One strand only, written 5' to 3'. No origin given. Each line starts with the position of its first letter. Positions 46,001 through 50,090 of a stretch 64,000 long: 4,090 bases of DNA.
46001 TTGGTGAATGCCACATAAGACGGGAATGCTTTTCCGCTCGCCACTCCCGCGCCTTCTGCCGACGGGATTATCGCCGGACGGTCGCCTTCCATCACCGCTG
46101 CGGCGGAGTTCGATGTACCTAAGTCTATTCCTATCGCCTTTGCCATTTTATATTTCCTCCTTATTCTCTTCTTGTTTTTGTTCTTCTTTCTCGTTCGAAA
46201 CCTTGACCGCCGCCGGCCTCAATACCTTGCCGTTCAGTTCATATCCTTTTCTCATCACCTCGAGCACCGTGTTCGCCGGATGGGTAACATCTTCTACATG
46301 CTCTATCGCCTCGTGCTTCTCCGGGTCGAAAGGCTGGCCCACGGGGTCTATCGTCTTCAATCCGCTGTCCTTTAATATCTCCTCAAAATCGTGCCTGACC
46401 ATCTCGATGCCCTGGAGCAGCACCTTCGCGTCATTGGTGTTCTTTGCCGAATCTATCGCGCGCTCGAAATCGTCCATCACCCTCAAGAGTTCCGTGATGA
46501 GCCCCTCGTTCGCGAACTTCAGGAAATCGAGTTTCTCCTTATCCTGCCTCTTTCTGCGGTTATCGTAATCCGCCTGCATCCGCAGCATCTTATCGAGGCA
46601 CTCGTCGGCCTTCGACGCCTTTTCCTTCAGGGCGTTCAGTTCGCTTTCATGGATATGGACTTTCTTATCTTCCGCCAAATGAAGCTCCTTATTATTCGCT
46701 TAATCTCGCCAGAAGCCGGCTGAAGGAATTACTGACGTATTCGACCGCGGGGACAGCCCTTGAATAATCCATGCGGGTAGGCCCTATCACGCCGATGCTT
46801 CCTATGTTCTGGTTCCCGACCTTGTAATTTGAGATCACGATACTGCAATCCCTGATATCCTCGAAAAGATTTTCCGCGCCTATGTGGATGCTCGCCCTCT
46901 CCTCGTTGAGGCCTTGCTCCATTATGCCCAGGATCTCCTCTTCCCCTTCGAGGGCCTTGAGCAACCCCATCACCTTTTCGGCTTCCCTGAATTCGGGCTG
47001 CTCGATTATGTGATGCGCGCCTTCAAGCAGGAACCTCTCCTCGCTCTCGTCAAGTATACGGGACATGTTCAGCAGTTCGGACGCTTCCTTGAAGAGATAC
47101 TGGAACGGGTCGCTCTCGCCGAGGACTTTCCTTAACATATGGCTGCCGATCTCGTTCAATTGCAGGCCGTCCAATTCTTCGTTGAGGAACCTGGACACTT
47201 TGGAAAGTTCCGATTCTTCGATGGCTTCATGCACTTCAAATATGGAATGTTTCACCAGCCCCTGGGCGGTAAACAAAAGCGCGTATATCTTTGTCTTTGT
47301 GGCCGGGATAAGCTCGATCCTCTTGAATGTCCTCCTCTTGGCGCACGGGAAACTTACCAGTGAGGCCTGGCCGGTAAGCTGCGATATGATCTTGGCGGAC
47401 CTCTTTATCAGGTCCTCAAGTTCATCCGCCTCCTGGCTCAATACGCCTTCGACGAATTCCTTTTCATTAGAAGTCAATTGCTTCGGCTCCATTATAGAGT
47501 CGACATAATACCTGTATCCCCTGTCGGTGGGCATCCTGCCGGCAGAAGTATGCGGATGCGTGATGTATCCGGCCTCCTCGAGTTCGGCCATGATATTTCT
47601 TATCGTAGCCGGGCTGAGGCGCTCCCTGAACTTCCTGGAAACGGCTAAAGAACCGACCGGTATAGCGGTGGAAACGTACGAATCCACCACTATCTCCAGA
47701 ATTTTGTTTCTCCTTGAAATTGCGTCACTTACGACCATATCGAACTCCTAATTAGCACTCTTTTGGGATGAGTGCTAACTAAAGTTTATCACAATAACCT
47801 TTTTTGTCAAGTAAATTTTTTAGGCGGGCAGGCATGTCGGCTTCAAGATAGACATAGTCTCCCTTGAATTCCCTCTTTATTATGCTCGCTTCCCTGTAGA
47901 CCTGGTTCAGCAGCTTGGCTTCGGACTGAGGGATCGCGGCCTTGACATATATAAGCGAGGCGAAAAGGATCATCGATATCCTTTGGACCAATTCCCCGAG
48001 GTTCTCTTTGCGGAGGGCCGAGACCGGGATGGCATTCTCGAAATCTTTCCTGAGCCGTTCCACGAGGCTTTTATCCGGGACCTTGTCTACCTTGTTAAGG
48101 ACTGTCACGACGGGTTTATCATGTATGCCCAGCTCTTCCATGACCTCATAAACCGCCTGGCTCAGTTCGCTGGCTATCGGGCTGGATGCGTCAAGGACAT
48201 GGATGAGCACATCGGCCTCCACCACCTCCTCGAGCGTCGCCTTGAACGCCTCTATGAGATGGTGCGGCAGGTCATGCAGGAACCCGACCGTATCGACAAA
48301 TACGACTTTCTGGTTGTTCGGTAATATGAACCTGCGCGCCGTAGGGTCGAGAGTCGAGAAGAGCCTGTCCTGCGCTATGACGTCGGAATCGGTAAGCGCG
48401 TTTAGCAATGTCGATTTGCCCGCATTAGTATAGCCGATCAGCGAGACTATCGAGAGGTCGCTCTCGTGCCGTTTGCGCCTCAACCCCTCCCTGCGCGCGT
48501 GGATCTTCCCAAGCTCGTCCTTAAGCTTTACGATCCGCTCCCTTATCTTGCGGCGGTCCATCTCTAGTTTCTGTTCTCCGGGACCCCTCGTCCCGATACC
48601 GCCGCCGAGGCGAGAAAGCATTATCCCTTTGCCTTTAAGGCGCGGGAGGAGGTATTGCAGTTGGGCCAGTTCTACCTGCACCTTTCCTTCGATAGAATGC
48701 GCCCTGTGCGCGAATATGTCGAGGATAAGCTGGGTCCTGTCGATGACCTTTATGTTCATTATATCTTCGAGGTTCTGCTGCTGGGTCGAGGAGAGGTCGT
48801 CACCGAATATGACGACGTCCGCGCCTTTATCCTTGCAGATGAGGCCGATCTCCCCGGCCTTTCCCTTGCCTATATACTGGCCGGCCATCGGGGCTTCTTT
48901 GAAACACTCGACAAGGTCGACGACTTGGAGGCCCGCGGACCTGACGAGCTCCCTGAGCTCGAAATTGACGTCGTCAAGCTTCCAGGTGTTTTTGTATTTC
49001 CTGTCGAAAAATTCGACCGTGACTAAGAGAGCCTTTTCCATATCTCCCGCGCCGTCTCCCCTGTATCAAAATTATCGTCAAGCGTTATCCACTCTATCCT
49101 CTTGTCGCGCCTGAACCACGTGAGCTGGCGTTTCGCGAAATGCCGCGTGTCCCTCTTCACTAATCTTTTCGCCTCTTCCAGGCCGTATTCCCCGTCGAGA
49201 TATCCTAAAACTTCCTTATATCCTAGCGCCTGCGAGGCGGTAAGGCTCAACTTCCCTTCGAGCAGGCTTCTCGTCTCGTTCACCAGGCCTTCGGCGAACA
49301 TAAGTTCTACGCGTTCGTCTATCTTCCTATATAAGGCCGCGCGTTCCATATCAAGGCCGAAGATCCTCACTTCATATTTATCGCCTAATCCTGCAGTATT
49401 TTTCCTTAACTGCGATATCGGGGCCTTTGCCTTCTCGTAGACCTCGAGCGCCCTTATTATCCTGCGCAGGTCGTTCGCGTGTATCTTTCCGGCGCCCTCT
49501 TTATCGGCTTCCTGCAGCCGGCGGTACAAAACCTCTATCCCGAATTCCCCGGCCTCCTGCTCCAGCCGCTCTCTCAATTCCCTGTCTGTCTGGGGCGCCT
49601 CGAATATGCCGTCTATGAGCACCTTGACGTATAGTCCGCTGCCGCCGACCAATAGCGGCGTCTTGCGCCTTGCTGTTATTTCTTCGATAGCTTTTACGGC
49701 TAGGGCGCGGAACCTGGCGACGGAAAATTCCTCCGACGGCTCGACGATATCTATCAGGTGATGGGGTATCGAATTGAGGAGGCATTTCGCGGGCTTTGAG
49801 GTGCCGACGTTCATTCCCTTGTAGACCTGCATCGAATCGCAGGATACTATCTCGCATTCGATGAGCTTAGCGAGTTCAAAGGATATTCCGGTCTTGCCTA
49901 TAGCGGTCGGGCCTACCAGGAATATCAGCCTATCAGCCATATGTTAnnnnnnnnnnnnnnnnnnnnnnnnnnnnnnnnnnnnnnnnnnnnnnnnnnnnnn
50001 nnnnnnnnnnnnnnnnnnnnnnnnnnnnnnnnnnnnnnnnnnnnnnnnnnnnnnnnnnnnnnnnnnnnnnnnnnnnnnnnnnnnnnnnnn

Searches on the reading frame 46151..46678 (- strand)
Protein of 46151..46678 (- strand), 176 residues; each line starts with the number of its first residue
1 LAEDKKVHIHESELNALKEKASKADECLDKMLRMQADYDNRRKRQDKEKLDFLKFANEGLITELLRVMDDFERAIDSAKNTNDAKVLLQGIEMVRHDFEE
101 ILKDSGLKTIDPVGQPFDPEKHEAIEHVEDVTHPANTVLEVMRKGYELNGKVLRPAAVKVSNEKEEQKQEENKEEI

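Call 62: search_protein_families(library=pfam, proteins=[window:46151-46678:-], max_evalue=0.00001)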
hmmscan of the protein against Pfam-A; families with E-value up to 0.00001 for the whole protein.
window:46151-46678:- (176 aa): 1 family
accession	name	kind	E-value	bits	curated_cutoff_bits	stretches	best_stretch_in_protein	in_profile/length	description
PF01025.24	GrpE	-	2e-47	161.4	25.8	1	3-161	9-164/165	GrpE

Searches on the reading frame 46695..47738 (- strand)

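Call 62: search_protein_families(library=pfam, proteins=[window:46695-47738:-], max_evalue=0.00001)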
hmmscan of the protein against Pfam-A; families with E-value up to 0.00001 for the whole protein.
window:46695-47738:- (348 aa): 1 family
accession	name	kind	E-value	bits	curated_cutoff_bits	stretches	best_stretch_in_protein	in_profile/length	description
PF01628.27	HrcA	-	1.5e-57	195.4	22.2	1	108-329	1-215/215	HrcA protein C terminal domain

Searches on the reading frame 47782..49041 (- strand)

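Call 62: search_protein_families(library=pfam, proteins=[window:47782-49041:-], max_evalue=0.00001)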
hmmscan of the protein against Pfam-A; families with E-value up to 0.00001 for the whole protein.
window:47782-49041:- (420 aa): 6 families
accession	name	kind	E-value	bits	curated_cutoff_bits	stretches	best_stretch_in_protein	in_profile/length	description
PF16360.10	GTP-bdg_M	-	3.4e-30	104.9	29.5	1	113-191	1-79/79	GTP-binding GTPase Middle Region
PF13167.11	GTP-bdg_N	-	6.4e-27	94.4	25.4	1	28-111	6-89/89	GTP-binding GTPase N-terminal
PF01926.29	MMR_HSR1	-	6.8e-23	81.4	21.9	1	199-317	2-113/113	50S ribosome-binding GTPase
PF02421.24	FeoB_N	-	1.7e-07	31.3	27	1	199-354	3-155/156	Ferrous iron transport protein B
PF00350.29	Dynamin_N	-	3.8e-07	30.7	27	0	200-230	2-32/168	Dynamin family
PF02492.25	cobW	-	6.9e-06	26.2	20.7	0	242-336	82-171/180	CobW/HypB/UreG, nucleotide-binding domain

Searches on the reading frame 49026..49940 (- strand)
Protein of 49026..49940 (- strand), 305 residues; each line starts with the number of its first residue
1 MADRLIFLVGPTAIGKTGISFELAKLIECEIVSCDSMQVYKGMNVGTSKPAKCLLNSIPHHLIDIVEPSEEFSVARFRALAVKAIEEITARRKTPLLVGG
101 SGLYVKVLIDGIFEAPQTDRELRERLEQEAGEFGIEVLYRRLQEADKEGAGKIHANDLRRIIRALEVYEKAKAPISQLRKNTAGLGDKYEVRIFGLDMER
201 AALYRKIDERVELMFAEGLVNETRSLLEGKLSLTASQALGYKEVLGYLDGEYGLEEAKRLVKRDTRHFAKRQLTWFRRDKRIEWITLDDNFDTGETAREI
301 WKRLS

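Call 62: search_protein_families(library=pfam, proteins=[window:49026-49940:-], max_evalue=0.00001)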
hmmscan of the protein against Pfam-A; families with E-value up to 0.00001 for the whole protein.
window:49026-49940:- (305 aa): 2 families
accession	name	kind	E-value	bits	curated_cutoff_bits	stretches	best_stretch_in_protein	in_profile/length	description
PF01715.23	IPPT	-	3.4e-86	289.3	23.6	1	38-279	1-243/243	IPP transferase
PF01745.22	IPT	-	4.7e-06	26.6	20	1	6-58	4-56/233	Isopentenyl transferase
